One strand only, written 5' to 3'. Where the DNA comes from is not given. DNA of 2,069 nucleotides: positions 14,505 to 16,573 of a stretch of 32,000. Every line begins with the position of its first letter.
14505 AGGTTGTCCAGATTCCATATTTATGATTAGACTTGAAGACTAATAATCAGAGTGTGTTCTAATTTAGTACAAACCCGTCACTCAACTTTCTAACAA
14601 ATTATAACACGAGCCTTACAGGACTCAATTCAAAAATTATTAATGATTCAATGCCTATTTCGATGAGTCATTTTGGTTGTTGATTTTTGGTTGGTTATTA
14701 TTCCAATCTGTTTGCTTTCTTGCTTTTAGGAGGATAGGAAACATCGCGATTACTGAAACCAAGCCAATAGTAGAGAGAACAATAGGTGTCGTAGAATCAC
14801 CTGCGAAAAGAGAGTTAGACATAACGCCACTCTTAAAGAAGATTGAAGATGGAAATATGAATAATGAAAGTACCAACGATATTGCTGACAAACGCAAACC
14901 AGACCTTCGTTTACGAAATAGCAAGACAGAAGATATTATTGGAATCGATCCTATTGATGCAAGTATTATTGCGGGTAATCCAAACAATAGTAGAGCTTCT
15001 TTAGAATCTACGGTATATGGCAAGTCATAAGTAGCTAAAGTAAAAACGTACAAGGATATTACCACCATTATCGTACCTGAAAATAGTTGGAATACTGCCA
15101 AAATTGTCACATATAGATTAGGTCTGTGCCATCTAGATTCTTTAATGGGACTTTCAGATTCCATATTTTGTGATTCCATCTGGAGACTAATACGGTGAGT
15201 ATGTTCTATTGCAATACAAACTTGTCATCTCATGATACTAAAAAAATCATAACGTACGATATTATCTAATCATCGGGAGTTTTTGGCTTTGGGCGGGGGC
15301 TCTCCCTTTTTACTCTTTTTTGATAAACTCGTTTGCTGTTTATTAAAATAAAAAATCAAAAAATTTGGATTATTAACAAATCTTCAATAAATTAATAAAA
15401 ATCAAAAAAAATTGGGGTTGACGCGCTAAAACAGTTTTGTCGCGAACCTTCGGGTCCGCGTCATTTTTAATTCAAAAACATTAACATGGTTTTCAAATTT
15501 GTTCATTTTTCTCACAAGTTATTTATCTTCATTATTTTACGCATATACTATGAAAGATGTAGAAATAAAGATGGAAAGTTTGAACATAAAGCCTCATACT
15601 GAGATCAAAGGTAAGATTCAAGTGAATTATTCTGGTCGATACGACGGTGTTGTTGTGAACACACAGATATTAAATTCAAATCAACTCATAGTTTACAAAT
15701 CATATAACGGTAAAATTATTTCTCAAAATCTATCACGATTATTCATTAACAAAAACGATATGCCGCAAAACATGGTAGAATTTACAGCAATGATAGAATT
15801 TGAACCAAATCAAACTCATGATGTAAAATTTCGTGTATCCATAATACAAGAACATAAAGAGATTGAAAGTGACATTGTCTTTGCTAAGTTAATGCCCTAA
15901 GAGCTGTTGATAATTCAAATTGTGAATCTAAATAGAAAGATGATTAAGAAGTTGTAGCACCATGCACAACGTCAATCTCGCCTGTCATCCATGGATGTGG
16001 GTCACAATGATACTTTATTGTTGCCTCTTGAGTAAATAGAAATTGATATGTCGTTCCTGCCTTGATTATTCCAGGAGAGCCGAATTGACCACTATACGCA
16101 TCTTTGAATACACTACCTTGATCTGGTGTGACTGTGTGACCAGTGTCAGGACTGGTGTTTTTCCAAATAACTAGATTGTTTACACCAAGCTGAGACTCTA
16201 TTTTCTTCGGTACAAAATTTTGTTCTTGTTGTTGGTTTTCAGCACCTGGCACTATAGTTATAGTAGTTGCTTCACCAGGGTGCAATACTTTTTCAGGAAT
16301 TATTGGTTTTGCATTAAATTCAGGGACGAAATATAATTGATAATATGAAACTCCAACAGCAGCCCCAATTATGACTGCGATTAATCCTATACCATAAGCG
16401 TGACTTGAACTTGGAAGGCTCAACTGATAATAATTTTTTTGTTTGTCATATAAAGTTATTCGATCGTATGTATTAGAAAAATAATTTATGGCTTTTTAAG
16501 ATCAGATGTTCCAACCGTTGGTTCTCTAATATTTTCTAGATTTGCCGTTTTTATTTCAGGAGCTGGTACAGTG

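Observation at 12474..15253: Array of divergent small membrane-protein genes separated by modular, highly conserved non-coding junctions (integron-like or serial-capture architecture)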

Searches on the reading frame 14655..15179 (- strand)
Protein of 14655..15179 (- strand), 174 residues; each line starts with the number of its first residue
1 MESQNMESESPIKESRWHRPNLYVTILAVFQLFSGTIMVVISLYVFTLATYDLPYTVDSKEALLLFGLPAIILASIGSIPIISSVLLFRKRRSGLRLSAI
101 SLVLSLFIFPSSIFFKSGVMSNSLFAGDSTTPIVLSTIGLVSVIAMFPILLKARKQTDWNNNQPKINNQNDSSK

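Call 9: search_protein_families(library=pfam, proteins=[window:14655-15179:-], max_evalue=0.1)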
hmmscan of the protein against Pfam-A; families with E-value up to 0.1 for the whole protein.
window:14655-15179:- (174 aa): 1 family
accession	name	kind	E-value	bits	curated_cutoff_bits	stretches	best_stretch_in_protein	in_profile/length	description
PF04341.17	DUF485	-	0.044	14.2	28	1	87-147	10-68/88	Protein of unknown function, DUF485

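Call 16: find_homologous_proteins(query=window:14655-15179:-, max_evalue=0.01)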
Query window:14655-15179:- (174 aa): 1 proteins with E <= 0.01 among 195 candidates.
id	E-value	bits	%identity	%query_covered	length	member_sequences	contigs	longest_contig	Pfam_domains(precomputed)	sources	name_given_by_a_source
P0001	8.9e-100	349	100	97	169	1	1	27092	-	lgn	-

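Call 19: find_encoding_contigs(protein=P0001, flank=10000)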
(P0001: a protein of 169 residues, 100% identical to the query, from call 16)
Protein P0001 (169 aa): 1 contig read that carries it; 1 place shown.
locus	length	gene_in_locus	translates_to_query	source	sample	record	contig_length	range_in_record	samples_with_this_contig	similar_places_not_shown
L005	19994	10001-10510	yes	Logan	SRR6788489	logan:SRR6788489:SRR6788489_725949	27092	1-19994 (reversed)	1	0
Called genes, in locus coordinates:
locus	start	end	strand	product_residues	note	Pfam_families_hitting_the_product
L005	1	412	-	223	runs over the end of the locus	PF03807:F420_oxidored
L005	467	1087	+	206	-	PF00300:His_Phos_1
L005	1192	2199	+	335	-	-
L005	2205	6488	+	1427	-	PF00082:Peptidase_S8, PF19077:Big_13 (faint)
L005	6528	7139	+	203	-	-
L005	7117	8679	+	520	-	PF00033:Cytochrome_B, PF13631:Cytochrom_B_N_2, PF00032:Cytochrom_B_C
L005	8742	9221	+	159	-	PF00127:Copper-bind (weak)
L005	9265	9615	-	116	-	-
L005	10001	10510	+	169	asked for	-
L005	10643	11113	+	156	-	-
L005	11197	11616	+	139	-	-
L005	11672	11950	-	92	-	-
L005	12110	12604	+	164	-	-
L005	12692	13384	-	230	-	-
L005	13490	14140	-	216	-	-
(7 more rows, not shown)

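Call 20: search_protein_families(library=phrogs, proteins=[window:14655-15179:-], max_evalue=0.05)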
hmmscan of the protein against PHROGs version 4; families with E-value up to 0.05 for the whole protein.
window:14655-15179:- (174 aa): 0 families

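Call 86: search_protein_families(library=ncbifam, proteins=[window:14655-15179:-], max_evalue=0.05)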
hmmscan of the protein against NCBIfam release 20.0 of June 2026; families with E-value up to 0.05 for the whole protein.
window:14655-15179:- (174 aa): 0 families

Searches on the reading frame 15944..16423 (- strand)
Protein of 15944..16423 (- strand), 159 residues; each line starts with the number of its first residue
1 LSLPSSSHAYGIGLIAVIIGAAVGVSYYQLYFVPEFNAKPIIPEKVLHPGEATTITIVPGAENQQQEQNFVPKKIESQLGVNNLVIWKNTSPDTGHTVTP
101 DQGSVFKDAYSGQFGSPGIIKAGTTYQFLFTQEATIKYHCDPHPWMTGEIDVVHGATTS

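Call 107: find_encoding_contigs(protein=window:15944-16423:-, flank=10000, max_places=10)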
Protein window:15944-16423:- (159 aa): 1 contig read that carries it; 1 place shown.
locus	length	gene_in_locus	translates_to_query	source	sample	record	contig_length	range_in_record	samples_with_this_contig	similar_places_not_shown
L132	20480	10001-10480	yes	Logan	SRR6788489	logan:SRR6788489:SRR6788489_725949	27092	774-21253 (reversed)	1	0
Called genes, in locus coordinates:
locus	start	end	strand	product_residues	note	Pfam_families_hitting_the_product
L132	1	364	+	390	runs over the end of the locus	PF00155:Aminotran_1_2, PF01041:DegT_DnrJ_EryC1 (weak)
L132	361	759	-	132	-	PF01243:PNPOx_N, PF12900:Pyridox_ox_2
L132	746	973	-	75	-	-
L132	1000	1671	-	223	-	PF03807:F420_oxidored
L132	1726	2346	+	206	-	PF00300:His_Phos_1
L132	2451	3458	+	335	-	-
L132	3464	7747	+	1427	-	PF00082:Peptidase_S8, PF19077:Big_13 (faint)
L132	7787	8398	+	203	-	-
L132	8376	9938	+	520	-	PF00033:Cytochrome_B, PF13631:Cytochrom_B_N_2, PF00032:Cytochrom_B_C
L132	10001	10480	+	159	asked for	PF00127:Copper-bind (weak)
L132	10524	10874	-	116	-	-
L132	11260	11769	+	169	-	-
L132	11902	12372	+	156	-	-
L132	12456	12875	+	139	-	-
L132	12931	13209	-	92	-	-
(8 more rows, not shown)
